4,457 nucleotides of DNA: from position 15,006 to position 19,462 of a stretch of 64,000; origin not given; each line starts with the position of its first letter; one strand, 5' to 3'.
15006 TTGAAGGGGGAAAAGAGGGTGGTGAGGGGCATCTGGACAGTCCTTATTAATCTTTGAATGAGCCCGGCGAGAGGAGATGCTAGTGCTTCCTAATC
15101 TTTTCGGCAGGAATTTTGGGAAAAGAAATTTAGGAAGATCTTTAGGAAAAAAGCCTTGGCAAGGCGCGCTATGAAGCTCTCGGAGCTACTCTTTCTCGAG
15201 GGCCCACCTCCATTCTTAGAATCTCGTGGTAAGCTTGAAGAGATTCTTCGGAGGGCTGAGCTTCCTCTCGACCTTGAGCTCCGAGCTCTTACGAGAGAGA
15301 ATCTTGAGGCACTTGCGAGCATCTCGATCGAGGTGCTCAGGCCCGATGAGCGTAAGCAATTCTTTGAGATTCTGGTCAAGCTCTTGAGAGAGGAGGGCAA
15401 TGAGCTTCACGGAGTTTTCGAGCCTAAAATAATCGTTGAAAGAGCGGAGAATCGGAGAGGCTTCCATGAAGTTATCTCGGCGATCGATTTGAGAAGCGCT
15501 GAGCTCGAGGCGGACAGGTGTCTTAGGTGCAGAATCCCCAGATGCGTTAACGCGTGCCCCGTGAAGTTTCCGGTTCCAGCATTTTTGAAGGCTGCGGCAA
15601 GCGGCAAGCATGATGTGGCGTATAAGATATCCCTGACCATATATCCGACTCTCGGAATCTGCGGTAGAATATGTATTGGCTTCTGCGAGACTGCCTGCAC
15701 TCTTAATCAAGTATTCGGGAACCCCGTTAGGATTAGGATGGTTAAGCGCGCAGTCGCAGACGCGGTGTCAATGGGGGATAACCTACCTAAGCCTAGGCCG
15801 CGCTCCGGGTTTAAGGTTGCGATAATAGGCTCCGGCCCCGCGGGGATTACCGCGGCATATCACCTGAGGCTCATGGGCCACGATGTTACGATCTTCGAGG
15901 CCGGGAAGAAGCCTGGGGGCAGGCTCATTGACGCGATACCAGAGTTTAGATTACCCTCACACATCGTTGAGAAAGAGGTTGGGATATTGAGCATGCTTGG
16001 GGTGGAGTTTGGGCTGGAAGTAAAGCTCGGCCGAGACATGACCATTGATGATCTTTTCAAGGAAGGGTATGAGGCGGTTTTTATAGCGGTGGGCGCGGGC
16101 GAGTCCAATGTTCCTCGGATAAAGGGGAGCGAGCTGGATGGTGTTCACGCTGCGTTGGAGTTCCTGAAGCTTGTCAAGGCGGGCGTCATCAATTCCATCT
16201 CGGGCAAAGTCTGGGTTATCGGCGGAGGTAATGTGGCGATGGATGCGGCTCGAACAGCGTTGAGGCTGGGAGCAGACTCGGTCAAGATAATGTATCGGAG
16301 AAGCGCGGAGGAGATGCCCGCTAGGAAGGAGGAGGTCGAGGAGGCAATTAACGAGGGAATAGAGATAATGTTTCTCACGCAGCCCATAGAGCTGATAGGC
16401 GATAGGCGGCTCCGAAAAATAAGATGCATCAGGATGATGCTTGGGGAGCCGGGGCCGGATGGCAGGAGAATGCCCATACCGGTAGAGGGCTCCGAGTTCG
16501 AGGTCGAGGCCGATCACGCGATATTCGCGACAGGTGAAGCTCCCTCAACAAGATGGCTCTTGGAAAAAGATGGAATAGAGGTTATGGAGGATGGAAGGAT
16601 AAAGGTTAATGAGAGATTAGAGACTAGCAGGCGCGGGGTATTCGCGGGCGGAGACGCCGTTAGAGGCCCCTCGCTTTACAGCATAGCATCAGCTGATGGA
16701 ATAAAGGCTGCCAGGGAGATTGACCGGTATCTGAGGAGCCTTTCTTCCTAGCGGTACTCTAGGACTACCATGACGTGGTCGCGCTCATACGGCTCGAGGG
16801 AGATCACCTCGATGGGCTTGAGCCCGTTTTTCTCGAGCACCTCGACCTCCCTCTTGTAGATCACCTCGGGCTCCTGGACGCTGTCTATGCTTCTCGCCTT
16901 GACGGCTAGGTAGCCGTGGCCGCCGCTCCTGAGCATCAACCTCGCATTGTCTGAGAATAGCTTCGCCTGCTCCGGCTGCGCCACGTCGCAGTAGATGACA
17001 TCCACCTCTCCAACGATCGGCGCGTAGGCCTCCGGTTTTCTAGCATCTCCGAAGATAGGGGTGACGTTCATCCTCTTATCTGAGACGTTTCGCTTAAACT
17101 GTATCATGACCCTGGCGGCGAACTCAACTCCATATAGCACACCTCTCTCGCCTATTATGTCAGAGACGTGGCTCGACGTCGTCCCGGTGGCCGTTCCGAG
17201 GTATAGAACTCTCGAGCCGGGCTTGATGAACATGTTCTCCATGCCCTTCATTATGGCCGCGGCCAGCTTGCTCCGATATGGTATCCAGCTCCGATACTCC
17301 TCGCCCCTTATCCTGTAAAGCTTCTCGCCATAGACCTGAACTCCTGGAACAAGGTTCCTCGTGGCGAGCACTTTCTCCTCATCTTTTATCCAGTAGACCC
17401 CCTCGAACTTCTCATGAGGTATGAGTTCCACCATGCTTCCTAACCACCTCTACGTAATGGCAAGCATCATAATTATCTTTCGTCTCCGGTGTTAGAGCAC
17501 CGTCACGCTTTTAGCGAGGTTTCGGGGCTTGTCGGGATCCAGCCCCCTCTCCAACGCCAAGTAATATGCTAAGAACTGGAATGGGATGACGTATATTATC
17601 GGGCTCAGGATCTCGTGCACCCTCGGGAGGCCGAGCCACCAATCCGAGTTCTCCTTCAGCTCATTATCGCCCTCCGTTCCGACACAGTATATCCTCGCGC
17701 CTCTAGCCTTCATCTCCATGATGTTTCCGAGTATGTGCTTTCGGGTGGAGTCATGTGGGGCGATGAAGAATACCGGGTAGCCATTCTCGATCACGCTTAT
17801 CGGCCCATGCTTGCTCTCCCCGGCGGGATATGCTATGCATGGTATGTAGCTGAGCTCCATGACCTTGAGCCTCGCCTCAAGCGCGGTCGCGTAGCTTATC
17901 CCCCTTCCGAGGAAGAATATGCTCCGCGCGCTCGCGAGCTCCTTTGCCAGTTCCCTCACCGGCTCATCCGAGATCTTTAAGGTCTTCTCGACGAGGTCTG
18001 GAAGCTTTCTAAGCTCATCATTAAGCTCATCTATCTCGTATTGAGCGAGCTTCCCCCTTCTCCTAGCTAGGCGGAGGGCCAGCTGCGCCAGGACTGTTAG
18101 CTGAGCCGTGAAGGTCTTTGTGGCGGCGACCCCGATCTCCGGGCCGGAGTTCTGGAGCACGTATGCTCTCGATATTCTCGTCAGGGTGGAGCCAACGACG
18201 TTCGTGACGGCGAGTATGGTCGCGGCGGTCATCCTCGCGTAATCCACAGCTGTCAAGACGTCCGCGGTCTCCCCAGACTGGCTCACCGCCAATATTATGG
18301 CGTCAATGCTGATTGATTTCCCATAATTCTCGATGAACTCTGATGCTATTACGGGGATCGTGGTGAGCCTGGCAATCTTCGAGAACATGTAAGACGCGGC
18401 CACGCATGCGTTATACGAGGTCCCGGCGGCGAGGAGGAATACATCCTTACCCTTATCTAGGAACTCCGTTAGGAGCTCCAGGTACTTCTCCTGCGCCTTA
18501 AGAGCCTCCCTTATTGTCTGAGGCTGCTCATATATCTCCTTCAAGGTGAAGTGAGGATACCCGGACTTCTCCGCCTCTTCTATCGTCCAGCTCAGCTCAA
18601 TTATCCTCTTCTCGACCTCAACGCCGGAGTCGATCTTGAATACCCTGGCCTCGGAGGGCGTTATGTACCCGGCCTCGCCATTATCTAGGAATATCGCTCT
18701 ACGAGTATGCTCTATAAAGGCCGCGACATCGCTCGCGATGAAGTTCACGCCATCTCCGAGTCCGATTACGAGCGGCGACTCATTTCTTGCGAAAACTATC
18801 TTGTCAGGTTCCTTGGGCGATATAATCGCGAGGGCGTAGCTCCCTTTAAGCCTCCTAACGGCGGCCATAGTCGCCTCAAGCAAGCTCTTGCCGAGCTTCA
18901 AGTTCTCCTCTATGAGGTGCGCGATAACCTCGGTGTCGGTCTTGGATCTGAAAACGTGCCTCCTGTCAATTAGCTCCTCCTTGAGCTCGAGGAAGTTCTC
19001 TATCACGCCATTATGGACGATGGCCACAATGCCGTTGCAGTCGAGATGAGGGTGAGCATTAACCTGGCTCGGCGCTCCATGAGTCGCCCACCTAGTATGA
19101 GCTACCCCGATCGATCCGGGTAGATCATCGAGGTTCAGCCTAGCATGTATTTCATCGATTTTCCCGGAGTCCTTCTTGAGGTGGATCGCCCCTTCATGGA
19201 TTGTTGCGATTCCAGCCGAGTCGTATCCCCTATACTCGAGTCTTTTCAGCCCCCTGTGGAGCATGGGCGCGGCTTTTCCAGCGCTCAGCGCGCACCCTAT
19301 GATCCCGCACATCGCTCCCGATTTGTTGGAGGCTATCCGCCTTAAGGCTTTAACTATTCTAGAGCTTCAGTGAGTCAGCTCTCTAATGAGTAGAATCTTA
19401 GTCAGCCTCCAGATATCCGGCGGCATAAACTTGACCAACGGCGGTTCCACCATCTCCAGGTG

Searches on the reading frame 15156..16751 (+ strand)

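Call 45: search_protein_families(library=pfam, proteins=[window:15156-16751:+], max_evalue=0.00001)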
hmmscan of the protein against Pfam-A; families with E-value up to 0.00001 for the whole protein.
window:15156-16751:+ (531 aa): 8 families
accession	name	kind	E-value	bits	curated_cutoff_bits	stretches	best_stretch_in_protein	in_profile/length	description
PF07992.20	Pyr_redox_2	-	1.8e-38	133.1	26.1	1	219-515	1-291/291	Pyridine nucleotide-disulphide oxidoreductase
PF14691.11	Fer4_20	-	2e-21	76.3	25.8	1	101-204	3-108/113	Dihydroprymidine dehydrogenase domain II, 4Fe-4S cluster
PF13738.12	Pyr_redox_3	-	4.5e-15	56.1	30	1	304-499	122-305/305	Pyridine nucleotide-disulphide oxidoreductase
PF00070.33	Pyr_redox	-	9.4e-11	42.5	22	0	220-260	1-40/82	Pyridine nucleotide-disulphide oxidoreductase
PF01262.27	AlaDh_PNT_C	-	1.5e-09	38.1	23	0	342-399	20-72/214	Alanine dehydrogenase/PNT, C-terminal domain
PF13450.12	NAD_binding_8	-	5.3e-09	36.7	21.9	1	223-257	1-35/68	NAD(P)-binding Rossmann-like domain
PF01266.30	DAO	-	7e-07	29.5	27.9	1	220-254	1-35/353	FAD dependent oxidoreductase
PF12831.13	FAD_oxidored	-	5.3e-06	26.4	27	0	221-257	2-38/416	FAD dependent oxidoreductase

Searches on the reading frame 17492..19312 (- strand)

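Call 45: search_protein_families(library=pfam, proteins=[window:17492-19312:-], max_evalue=0.00001)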
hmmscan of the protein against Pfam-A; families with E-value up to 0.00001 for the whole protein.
window:17492-19312:- (606 aa): 3 families
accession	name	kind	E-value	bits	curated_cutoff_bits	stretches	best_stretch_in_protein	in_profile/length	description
PF01380.27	SIS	-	5.5e-49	165.7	25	2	458-588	1-130/131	SIS domain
PF13522.11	GATase_6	-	1.3e-21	77.4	27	1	66-191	10-126/130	Glutamine amidotransferase domain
PF13537.11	GATase_7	-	1.7e-16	60.8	25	1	85-199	12-121/123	Glutamine amidotransferase domain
